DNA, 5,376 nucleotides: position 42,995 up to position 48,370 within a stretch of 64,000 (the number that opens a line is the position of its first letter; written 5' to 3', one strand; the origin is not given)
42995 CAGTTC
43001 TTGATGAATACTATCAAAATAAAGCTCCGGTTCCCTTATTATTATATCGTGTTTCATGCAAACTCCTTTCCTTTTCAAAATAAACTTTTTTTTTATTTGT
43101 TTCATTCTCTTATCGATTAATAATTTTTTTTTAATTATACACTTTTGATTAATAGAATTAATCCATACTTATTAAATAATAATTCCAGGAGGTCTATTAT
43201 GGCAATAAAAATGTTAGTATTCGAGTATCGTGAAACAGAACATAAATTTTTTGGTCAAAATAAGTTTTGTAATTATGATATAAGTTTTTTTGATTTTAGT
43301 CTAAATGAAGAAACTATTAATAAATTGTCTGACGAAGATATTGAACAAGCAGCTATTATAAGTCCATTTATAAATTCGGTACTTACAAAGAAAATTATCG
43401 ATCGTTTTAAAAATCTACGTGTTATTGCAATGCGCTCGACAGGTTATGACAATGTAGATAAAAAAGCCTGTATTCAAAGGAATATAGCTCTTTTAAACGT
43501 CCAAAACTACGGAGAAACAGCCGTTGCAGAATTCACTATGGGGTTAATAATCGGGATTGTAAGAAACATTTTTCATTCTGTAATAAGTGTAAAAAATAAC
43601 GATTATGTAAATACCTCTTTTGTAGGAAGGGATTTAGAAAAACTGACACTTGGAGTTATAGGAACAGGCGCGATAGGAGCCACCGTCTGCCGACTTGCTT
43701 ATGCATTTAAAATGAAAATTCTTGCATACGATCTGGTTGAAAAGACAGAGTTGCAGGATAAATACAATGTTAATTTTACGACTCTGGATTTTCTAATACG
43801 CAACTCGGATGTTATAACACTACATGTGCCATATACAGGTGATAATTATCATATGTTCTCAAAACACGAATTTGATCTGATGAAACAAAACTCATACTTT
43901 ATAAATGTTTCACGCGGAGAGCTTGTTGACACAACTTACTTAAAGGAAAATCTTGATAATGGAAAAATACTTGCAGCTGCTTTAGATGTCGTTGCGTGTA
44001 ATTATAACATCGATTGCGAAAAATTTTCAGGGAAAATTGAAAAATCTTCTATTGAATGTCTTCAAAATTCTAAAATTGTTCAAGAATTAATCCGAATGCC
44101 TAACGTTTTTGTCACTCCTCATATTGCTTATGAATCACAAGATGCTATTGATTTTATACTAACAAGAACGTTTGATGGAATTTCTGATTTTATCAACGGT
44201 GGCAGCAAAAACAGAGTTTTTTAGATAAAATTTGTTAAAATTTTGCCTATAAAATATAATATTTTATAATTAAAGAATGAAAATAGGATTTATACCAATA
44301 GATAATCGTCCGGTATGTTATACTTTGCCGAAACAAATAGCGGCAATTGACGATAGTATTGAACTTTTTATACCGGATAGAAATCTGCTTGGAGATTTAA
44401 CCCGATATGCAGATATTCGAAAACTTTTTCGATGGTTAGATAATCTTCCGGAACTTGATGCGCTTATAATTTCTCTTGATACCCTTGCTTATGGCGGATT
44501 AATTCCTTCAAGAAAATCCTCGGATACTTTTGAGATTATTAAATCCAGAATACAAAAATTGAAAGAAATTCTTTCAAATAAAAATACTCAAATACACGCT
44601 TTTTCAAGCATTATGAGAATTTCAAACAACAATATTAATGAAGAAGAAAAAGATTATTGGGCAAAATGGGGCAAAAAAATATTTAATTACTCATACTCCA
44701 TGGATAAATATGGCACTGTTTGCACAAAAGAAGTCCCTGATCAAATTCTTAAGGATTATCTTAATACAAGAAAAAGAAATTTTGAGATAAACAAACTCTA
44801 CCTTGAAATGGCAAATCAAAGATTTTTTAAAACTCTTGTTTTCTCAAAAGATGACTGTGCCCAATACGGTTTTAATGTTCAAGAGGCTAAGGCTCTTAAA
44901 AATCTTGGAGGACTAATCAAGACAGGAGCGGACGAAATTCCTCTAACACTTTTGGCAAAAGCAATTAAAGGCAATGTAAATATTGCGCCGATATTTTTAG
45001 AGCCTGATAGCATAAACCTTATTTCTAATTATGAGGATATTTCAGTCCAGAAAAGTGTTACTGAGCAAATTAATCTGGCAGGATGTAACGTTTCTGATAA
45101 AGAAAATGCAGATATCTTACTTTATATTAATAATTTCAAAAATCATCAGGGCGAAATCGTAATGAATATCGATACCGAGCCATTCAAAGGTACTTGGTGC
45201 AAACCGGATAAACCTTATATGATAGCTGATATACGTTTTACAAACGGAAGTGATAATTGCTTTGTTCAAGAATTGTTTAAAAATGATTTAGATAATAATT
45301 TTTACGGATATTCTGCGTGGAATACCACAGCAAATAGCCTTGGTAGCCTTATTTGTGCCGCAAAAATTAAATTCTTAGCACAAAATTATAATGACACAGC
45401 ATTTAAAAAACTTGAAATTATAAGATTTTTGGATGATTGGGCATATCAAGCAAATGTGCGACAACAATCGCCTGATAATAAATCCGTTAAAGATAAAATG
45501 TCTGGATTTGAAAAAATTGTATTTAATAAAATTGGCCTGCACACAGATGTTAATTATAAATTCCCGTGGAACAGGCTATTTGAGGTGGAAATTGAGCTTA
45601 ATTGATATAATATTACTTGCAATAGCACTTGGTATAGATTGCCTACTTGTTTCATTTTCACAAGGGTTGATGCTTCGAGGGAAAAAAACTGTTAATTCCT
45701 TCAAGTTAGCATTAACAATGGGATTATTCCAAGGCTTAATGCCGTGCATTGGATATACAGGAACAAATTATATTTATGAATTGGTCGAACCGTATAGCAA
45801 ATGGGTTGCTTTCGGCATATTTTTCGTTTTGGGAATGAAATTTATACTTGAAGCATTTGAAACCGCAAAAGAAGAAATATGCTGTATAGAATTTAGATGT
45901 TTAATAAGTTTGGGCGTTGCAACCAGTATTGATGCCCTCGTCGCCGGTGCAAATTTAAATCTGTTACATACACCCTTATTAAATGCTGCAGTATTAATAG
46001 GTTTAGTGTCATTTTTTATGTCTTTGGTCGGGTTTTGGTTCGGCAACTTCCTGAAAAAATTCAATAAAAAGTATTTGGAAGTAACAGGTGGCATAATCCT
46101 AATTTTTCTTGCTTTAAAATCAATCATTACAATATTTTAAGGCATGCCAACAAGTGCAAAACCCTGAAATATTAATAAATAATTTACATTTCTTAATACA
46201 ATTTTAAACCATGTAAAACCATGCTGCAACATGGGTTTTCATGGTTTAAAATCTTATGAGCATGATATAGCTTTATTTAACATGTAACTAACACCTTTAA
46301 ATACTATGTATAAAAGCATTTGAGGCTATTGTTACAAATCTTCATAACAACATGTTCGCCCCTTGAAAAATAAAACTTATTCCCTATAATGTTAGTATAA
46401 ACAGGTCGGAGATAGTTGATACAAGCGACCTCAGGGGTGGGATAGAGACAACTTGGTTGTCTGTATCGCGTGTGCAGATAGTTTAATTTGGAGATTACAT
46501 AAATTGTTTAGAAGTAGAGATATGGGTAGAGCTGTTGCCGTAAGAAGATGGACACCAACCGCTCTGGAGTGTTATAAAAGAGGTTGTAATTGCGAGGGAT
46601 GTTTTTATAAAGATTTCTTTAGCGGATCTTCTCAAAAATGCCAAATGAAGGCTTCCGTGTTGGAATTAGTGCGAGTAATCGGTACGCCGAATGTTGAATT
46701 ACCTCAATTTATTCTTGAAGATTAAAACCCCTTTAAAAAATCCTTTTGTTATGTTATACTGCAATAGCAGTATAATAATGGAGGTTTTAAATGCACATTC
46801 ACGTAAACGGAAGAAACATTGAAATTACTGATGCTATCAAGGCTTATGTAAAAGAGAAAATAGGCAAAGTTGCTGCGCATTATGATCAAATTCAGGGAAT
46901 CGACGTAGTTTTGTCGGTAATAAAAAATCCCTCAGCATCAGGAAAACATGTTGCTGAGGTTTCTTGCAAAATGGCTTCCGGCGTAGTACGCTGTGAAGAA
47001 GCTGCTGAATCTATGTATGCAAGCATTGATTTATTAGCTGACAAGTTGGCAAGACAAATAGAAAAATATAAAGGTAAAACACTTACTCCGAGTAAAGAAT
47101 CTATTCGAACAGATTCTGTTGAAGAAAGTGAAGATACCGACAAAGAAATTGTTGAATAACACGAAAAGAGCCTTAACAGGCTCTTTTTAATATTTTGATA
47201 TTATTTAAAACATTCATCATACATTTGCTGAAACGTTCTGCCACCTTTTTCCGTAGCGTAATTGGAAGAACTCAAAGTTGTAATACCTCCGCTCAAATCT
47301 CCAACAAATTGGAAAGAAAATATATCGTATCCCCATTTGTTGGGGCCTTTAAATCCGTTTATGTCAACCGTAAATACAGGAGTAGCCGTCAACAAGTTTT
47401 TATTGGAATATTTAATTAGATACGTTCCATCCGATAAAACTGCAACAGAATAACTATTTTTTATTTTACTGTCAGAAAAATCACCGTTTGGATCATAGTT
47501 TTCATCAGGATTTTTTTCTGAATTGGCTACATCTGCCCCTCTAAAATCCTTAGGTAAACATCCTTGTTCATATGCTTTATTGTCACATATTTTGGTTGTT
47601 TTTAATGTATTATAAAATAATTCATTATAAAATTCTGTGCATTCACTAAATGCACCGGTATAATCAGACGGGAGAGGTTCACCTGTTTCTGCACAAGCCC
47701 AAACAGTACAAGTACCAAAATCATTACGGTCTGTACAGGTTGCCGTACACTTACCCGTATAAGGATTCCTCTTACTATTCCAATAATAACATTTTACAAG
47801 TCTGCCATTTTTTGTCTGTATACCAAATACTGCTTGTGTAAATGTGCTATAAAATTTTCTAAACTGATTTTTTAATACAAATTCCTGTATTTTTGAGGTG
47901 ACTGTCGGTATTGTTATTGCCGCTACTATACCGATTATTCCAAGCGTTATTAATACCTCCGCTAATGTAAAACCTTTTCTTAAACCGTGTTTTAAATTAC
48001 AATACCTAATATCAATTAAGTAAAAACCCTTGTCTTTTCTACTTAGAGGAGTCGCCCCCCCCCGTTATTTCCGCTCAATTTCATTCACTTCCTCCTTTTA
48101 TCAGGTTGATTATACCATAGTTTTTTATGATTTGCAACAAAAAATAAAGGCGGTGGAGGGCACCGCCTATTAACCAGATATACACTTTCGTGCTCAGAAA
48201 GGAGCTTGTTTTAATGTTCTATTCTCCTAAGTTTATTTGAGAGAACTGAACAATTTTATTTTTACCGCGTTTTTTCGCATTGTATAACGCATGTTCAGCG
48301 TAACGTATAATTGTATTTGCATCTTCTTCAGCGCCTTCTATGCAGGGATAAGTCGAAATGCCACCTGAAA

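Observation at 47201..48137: A G9 homopolymer separates a complete promoter/RBS/ATG from a full-length pilin ORF that has no start codon: candidate slipped-strand phase switch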

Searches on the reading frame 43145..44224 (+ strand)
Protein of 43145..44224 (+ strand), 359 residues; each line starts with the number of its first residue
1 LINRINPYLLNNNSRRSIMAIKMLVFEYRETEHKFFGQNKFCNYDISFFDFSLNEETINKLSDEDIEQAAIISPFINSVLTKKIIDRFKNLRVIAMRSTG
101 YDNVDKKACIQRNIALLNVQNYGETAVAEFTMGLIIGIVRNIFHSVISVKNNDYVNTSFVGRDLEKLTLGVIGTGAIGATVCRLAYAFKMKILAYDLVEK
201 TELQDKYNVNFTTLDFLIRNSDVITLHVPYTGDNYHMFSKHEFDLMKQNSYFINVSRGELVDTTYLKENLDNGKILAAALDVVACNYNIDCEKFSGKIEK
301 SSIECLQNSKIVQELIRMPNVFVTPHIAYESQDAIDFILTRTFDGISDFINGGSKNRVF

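Call 57: search_protein_families(library=pfam, proteins=[window:43145-44224:+], max_evalue=0.00001)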
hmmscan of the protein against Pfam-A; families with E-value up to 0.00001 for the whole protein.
window:43145-44224:+ (359 aa): 2 families
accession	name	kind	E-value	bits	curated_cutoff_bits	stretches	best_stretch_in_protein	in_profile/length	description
PF02826.25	2-Hacid_dh_C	-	1e-45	155.8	25.1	1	132-328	1-178/178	D-isomer specific 2-hydroxyacid dehydrogenase, NAD binding domain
PF00389.36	2-Hacid_dh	-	8.1e-20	71.3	24.6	1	24-356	2-130/134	D-isomer specific 2-hydroxyacid dehydrogenase, catalytic domain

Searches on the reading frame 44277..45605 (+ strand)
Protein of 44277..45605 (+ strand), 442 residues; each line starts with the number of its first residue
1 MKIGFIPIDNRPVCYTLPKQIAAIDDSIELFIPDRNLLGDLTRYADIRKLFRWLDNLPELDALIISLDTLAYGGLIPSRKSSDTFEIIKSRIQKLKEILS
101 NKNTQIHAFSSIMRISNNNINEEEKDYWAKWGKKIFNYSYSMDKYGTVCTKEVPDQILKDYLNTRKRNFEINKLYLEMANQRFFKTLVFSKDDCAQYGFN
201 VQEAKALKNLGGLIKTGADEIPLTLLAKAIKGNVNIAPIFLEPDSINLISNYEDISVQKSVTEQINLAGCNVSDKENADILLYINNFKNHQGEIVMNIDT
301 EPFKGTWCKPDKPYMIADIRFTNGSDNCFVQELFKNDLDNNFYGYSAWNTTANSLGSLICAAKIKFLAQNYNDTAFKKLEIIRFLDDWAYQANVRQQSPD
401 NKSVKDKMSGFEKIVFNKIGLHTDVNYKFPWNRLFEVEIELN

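Call 57: search_protein_families(library=pfam, proteins=[window:44277-45605:+], max_evalue=0.00001)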
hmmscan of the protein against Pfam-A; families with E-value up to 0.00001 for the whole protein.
window:44277-45605:+ (442 aa): 1 family
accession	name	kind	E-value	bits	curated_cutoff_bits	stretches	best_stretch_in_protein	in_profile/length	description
PF13552.11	DUF4127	-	2.6e-110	369.7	27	1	3-440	1-489/489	Protein of unknown function (DUF4127)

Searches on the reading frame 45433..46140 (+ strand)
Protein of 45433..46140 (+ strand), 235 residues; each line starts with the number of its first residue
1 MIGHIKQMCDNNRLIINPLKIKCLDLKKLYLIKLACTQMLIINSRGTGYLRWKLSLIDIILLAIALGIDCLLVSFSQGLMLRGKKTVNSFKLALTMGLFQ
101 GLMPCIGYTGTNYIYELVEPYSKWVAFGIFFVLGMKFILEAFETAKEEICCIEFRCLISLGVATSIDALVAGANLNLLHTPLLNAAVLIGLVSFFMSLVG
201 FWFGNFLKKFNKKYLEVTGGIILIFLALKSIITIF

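Call 57: search_protein_families(library=pfam, proteins=[window:45433-46140:+], max_evalue=0.00001)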
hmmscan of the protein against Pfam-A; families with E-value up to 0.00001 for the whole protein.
window:45433-46140:+ (235 aa): 1 family
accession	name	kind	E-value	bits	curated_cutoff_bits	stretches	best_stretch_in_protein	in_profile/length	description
PF02659.21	Mntp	-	1.1e-37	129.5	24.4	1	87-229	5-150/152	Putative manganese efflux pump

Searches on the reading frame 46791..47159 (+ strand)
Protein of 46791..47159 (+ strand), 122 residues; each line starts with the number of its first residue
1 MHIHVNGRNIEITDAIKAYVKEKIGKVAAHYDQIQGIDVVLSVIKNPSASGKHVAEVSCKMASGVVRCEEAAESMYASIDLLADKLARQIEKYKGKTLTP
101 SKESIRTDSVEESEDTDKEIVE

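Call 57: search_protein_families(library=pfam, proteins=[window:46791-47159:+], max_evalue=0.00001)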
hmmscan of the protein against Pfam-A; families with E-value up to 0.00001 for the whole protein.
window:46791-47159:+ (122 aa): 1 family
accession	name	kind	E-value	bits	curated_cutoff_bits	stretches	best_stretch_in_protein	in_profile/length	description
PF02482.25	Ribosomal_S30AE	-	1.3e-24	87.2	23.7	1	3-96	1-86/88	Sigma 54 modulation protein / S30EA ribosomal protein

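Call 65: find_encoding_contigs(protein=window:46791-47159:+, flank=2000, max_places=10)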
Protein window:46791-47159:+ (122 aa): 2 contigs read that carry it; 1 place shown.
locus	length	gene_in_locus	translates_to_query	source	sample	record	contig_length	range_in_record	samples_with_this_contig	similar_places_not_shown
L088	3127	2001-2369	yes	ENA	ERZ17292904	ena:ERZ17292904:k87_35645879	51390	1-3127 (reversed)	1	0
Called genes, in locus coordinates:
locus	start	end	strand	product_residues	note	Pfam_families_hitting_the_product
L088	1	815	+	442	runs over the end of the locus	PF13552:DUF4127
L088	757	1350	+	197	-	PF02659:Mntp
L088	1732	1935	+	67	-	-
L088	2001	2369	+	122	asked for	PF02482:Ribosomal_S30AE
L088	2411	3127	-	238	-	?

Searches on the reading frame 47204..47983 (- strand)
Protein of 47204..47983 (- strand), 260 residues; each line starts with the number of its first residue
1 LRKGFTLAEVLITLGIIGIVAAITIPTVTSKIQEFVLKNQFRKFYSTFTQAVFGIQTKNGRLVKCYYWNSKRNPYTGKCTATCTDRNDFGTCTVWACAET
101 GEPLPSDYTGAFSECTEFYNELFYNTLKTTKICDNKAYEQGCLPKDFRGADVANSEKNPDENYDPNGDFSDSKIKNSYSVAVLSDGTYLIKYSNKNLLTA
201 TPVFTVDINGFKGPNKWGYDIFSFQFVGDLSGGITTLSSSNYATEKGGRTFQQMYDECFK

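Call 48: predict_structure(alignment_id=A2)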
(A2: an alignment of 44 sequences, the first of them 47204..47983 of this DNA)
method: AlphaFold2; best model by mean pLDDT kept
length: 260 residues; sequences in the alignment: 44
mean_pLDDT: 88.3   pTM: 0.80
mean pLDDT of the five models: 88.3, 88.2, 86.9, 83.6, 82.1
residues with pLDDT >= 90: 182; 70-90: 52; 50-70: 21; < 50: 5
segments of 3 or more residues with pLDDT < 50: none
pLDDT, mean of each block of 10 residues (from residue 1): 51 53 64 90 97 91 92 91 90 92 93 94 93 92 92 92 90 93 95 85 95 91 96 94 94 96
secondary structure, 60 per line:
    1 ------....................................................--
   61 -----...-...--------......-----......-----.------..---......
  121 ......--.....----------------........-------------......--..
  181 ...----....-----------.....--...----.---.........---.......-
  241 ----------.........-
elements in order: H7-58 E66-68 E81-86 E92-97 H115-126 E129-133 H150-157 H171-176 E179-183 E188-191 E203-207 E221-229 E233-239 H251-259

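Call 55: fold_search(model_id=the predicted structure, library=pdb)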
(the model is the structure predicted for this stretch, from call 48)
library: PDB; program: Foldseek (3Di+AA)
matches with E <= 10: 474; with E <= 0.001: 0
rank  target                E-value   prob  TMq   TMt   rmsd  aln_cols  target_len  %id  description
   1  6fuw_B                3.5e-01  0.02  0.08  0.06  11.8        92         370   10  Cryo-EM structure of the human CPSF160-WDR33-CPSF30 complex bound to the PAS AAUAAA motif at 3.1 Angstrom resolution (released 2018-03-21)
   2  9m5e_C                7.5e-01  0.02  0.10  0.09  10.4        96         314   18  Structure of SPIN90 dimer-Arp2/3 complex-nucleated actin filament (singlet complex) (released 2025-09-10)
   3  1py3_A                8.6e-01  0.04  0.10  0.22  13.1        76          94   17  Crystal structure of Ribonuclease Sa2 (released 2004-07-13)
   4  8cti_B                9.1e-01  0.04  0.10  0.10  10.5        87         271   10  Cryo-EM structure of human METTL1-WDR4-tRNA(Val) complex (released 2022-12-07)
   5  8r8r_B                1.0e+00  0.02  0.09  0.07  10.0        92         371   10  Cryo-EM structure of the human mPSF with PAPOA C-terminus peptide (PAPOAc) (released 2024-04-10)
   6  4i95_A                1.1e+00  0.02  0.09  0.15  14.4        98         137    9  Crystal structure of a Lipocalin-like protein (BACEGG_00036) from Bacteroides eggerthii DSM 20697 at 1.81 A resolution (released 2012-12-26)
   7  6rxt_UO               1.1e+00  0.01  0.09  0.05  14.0       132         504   11  Cryo-EM structure of the 90S pre-ribosome (Kre33-Noc4) from Chaetomium thermophilum, state A (released 2019-08-14)
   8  1pgu_B                1.2e+00  0.03  0.13  0.07   7.0        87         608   13  YEAST ACTIN INTERACTING PROTEIN 1 (AIP1), Se-Met PROTEIN, MONOCLINIC CRYSTAL FORM (released 2003-07-15)
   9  2fp9_A                1.2e+00  0.03  0.11  0.10  10.2        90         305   11  Crystal structure of Native Strictosidine Synthase (released 2006-05-23)
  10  3zwl_D                1.3e+00  0.06  0.15  0.12   8.9        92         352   14  Structure of eukaryotic translation initiation factor eIF3i complex with eIF3b C-terminus (655-700) (released 2011-10-05)
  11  8i7o_P1               1.3e+00  0.03  0.12  0.06   9.2        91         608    9  In situ structure of axonemal doublet microtubules in mouse sperm with 16-nm repeat (released 2023-10-11)
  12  1n6c                  1.4e+00  0.04  0.13  0.12  11.5        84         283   11  Structure of SET7/9 (released 2003-02-04)
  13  4v0m_B                1.4e+00  0.02  0.10  0.08  12.3        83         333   17  Crystal structure of BBS1N in complex with ARL6DN (released 2014-11-19)
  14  7x80_A                1.5e+00  0.03  0.13  0.19   7.1        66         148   15  The crystal structure of PloI4-C16M/D46A/I137V (released 2023-02-08)
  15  8jiw_Bg               1.5e+00  0.02  0.11  0.10   8.2        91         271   11  Atomic structure of wheat ribosome reveals unique features of the plant ribosomes (released 2024-03-27)
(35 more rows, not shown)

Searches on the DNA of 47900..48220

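Call 17: search_rna_families(source=window, start=47900, end=48220, threshold=evalue, max_evalue=10)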
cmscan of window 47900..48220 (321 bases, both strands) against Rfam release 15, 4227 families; matches with E-value up to 10: 7.
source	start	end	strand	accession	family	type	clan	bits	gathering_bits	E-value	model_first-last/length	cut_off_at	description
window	47977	48124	-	RF01492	rli28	Gene; sRNA;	-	18.8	45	2.9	1-186/186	no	Listeria sRNA rli28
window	48079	48179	+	RF02059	STnc50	Gene; sRNA;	-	16.5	55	3.5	1-84/84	no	Salmonella enterica sRNA STnc40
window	48088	48126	-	RF01098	RF_site9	Cis-reg; frameshift_element;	-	15.5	70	3.1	1-50/50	no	Gag/pro ribosomal frameshift site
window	48121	48143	+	RF03904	MIR7991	Gene; miRNA;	-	14.3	58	4.2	13-35/47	no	MIR7991 microRNA precursor family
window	48136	48220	-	RF00558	L20_leader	Cis-reg; leader;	-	12.3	58.7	9.8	38-127/127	5'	Ribosomal protein L20 leader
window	47943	47980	+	RF00292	snoTBR5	Gene; snRNA; snoRNA; CD-box;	-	11.5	44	6.2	1-94/94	no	Small nucleolar RNA TBR5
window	48044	48108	-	RF01281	snoR35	Gene; snRNA; snoRNA; CD-box;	CL00053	11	40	7.7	1-81/81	no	Small nucleolar RNA snoR35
